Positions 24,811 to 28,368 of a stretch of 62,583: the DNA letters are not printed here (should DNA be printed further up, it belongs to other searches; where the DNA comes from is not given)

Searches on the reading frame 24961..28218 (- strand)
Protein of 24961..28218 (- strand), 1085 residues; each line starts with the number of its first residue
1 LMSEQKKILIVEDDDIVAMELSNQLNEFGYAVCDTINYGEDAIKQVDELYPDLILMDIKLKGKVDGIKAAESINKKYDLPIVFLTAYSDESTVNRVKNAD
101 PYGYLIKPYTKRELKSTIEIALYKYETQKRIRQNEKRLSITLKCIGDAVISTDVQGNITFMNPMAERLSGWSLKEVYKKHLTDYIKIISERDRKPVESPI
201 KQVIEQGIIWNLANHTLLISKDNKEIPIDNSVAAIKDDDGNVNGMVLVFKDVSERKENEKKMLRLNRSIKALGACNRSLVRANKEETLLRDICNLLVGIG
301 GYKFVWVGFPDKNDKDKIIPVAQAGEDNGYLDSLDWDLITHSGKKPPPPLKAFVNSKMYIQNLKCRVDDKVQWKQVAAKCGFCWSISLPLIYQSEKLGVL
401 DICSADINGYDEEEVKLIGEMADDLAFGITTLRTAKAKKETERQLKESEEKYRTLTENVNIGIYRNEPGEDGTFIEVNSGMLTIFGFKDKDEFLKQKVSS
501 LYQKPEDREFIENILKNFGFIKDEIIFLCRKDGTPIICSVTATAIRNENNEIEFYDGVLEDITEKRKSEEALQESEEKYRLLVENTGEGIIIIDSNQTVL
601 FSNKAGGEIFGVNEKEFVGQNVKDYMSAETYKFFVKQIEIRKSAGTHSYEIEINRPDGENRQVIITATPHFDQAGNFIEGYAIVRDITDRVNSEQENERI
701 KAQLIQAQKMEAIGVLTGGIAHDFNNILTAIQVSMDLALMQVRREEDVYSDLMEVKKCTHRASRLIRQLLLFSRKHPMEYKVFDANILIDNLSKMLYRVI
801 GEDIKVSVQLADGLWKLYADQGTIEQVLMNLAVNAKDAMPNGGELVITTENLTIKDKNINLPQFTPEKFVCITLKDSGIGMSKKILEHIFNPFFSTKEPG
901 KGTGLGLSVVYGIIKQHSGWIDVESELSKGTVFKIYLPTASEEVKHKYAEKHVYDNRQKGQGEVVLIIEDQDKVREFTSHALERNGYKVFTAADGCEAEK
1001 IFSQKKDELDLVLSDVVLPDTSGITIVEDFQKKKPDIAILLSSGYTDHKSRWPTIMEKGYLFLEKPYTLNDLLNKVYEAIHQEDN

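Call 65: search_protein_families(library=pfam, proteins=[window:24961-28218:-], max_evalue=0.001)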
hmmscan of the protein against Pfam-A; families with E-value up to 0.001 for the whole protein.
window:24961-28218:- (1085 aa): 12 families
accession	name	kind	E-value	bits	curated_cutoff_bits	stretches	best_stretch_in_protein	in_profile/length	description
PF00072.30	Response_reg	-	6.7e-43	145.8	30.2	2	8-118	1-110/111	Response regulator receiver domain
PF13426.13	PAS_9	-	1.9e-41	140.9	27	3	470-564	9-103/103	PAS domain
PF00989.32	PAS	-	5.3e-38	129.9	22.6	3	577-687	1-113/113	PAS fold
PF08448.16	PAS_4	-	5.2e-29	101.1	23.1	2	584-691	2-109/110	PAS fold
PF02518.31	HATPase_c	-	2.7e-21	76.5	26.4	1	820-939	2-109/111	Histidine kinase-, DNA gyrase B-, and HSP90-like ATPase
PF08447.18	PAS_3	-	6e-17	62.1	25.6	1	159-246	2-86/89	PAS fold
PF13188.13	PAS_8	-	1.5e-16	60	21.8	2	450-498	1-47/65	PAS domain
PF13185.12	GAF_2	-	3.8e-10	40.5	28.6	1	285-429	4-135/136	GAF domain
PF00512.31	HisKA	-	1.3e-07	32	26.9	1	716-775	5-63/66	His Kinase A (phospho-acceptor) domain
PF24820.1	Diguanyl_cycl_sensor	-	5.2e-06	26.8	28.1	0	582-663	1-89/109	Diguanylate cyclase-like sensor domain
PF12860.13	PAS_7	-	0.00012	22.6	27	0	584-628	2-47/115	PAS fold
PF13596.12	PAS_10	-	0.00029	21.9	22.1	0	582-681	4-98/106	PAS domain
